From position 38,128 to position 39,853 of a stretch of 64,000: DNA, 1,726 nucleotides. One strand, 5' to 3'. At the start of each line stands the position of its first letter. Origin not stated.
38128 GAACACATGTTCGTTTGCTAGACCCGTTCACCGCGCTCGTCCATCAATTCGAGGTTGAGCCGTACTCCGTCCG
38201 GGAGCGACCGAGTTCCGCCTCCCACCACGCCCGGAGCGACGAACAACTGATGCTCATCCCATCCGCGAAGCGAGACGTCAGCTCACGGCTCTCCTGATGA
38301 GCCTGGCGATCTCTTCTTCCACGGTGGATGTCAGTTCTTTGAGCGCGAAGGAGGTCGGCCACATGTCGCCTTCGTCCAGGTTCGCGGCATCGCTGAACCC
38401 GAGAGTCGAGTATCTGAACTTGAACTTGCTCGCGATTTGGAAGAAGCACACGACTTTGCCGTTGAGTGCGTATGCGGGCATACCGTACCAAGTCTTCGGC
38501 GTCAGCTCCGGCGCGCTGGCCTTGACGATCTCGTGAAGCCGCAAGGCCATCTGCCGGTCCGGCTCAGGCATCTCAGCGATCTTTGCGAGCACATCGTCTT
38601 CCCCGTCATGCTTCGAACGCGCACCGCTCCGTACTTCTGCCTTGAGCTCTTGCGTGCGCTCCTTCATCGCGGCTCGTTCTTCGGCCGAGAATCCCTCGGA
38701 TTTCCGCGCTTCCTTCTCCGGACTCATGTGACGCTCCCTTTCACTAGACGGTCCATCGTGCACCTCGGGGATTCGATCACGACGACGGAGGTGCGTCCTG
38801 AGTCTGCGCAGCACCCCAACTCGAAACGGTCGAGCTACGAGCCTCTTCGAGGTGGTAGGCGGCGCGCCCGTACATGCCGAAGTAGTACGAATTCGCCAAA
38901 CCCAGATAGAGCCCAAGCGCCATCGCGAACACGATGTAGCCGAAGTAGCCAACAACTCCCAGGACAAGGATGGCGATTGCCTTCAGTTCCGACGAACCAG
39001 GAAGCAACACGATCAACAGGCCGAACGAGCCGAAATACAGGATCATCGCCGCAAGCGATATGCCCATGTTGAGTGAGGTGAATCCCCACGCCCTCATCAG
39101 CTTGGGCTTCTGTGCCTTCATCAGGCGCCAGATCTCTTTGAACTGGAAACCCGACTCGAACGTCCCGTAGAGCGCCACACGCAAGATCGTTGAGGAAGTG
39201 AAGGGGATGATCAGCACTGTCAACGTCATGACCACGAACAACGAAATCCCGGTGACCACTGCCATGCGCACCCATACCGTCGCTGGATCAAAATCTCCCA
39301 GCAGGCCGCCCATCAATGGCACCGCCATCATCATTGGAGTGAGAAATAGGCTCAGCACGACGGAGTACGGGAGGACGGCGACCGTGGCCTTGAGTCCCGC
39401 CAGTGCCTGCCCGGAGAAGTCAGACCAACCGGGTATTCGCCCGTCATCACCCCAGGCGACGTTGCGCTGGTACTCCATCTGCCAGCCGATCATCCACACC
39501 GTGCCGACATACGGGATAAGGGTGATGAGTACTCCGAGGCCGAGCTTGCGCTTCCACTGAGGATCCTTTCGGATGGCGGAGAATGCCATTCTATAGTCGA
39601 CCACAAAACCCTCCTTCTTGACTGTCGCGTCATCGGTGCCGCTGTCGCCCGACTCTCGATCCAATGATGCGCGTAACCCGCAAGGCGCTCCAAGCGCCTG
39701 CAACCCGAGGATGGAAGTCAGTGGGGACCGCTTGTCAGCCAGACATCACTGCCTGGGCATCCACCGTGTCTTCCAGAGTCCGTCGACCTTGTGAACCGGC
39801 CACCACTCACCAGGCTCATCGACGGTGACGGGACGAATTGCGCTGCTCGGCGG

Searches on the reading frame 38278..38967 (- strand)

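Call 72: search_protein_families(library=pfam, proteins=[window:38278-38967:-], max_evalue=0.01)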
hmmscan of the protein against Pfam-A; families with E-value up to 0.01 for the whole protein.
window:38278-38967:- (229 aa): 1 family
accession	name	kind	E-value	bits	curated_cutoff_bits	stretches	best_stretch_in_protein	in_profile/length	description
PF08818.16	DUF1801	-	2.1e-05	25.3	27.2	1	138-228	2-85/85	Domain of unknown function (DU1801)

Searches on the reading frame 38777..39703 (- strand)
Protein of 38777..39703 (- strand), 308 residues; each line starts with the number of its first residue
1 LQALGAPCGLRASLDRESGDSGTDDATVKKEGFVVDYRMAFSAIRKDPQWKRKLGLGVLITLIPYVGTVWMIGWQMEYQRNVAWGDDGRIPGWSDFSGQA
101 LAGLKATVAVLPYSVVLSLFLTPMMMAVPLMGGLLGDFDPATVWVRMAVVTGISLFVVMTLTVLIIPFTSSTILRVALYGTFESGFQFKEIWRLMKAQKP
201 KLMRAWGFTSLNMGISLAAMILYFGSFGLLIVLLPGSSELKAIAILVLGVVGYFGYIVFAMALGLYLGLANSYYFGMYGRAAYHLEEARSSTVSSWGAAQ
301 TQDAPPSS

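Call 72: search_protein_families(library=pfam, proteins=[window:38777-39703:-], max_evalue=0.01)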
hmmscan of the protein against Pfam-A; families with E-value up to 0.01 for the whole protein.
window:38777-39703:- (308 aa): 1 family
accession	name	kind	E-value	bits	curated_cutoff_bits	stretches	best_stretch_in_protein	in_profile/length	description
PF13197.11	DUF4013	-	7.8e-17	62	26.9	1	57-222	2-165/168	Protein of unknown function (DUF4013)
